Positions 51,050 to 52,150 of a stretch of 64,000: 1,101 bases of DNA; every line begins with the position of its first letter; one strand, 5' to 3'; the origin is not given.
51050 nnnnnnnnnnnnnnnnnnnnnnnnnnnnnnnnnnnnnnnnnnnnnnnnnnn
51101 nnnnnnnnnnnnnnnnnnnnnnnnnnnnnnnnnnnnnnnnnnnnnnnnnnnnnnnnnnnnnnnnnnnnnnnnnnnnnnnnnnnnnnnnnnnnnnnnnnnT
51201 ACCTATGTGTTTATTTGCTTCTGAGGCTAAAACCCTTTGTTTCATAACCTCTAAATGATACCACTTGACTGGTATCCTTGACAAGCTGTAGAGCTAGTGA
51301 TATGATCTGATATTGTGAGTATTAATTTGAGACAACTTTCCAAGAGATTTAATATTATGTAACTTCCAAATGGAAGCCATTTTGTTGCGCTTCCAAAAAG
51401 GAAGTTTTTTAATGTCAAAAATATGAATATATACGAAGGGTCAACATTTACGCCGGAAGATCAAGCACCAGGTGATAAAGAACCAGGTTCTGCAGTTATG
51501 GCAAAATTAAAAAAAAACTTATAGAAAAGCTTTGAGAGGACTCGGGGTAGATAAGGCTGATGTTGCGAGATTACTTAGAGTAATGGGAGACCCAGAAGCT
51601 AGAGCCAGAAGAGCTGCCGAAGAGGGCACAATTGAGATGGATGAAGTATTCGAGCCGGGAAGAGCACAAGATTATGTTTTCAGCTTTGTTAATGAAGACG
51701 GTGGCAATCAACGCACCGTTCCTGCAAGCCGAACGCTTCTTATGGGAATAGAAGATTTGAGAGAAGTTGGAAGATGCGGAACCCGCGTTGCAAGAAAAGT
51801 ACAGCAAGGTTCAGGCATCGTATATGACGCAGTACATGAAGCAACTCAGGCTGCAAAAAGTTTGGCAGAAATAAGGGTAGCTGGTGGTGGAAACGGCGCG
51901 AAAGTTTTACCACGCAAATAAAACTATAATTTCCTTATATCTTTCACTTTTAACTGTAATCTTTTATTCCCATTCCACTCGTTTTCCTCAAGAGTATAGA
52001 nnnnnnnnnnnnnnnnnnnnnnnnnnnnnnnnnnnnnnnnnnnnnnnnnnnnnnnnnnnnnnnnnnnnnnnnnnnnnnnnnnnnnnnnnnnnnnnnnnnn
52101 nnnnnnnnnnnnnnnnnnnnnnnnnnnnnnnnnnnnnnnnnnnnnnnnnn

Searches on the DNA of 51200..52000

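Call 52: search_rna_families(source=window, start=51200, end=52000, threshold=evalue, max_evalue=1)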
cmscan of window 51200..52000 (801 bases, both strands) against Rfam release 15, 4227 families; matches with E-value up to 1: 1.
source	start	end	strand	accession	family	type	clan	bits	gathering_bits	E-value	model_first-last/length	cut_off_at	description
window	51837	51872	-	RF04333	Plastid-ycf3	Intron;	-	17.2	55.2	0.26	1-47/47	no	Plastid-ycf3 group II-D1 intron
